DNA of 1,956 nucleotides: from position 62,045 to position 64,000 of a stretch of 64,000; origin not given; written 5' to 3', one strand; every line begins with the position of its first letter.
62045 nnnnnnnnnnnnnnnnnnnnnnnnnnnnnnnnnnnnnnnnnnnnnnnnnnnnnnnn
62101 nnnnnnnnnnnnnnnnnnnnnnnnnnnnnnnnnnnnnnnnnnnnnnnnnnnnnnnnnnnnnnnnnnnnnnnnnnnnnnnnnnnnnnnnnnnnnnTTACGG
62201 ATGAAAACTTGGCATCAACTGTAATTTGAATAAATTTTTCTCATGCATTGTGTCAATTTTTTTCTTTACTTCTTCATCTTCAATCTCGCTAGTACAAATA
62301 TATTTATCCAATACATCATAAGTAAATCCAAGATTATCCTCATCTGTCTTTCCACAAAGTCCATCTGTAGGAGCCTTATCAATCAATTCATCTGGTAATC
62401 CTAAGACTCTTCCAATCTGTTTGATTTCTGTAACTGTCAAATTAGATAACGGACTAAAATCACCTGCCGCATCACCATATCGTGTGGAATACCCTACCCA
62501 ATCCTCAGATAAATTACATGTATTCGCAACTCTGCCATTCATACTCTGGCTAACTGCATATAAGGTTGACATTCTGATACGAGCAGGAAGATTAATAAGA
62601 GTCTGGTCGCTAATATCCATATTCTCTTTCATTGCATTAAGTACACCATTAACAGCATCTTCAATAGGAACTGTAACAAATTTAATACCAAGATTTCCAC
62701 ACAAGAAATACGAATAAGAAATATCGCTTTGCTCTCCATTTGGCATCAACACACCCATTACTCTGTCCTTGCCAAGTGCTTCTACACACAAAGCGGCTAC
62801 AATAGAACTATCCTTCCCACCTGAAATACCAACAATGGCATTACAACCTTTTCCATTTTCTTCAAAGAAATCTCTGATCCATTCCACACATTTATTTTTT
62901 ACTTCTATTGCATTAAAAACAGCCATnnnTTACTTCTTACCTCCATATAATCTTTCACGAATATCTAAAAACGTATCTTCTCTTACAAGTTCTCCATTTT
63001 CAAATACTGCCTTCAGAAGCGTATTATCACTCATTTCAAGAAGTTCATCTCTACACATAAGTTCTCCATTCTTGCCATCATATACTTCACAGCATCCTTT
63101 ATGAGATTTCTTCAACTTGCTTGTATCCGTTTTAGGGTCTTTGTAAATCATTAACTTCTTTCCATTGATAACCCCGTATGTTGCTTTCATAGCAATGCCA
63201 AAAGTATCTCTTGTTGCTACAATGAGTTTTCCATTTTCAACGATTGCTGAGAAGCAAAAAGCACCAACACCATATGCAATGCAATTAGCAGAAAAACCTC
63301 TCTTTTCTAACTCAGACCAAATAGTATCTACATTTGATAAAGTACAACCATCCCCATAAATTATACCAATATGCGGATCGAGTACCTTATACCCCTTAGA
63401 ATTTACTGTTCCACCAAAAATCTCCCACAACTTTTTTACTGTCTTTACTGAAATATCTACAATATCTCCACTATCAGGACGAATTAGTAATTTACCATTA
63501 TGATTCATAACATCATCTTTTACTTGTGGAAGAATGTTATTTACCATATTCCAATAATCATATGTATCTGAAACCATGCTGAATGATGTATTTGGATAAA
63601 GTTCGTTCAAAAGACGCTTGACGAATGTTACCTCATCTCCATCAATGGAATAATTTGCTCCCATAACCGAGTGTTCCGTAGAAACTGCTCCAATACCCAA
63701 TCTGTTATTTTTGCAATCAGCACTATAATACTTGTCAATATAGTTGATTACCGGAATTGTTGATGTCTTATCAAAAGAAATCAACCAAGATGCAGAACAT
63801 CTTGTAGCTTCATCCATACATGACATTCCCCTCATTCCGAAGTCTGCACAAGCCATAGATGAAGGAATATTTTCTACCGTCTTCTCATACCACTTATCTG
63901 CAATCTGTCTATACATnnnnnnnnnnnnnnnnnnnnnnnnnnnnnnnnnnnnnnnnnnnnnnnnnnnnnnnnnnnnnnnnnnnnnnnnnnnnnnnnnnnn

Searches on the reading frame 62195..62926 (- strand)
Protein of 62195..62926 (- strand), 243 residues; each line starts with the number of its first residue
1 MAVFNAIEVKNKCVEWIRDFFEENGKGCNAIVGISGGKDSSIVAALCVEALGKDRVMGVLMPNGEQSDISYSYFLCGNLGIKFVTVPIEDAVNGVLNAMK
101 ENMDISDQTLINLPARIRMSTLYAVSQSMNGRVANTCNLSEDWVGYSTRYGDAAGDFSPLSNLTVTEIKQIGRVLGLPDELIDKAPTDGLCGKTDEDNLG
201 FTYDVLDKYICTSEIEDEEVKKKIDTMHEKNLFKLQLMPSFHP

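Call 68: search_protein_families(library=pfam, proteins=[window:62195-62926:-], max_evalue=0.001)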
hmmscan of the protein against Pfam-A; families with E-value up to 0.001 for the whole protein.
window:62195-62926:- (243 aa): 1 family
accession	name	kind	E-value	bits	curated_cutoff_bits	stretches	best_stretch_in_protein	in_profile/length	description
PF02540.23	NAD_synthase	-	5.1e-56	189.9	21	1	11-236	3-240/242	NAD synthase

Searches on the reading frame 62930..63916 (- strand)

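Call 67: search_protein_families(library=pfam, proteins=[window:62930-63916:-], max_evalue=0.001)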
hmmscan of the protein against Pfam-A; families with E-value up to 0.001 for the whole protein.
window:62930-63916:- (328 aa): 1 family
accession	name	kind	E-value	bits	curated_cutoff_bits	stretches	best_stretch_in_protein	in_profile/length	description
PF04095.22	NAPRTase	-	8.1e-28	98.2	20.8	1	22-288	2-222/239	Nicotinate phosphoribosyltransferase (NAPRTase) family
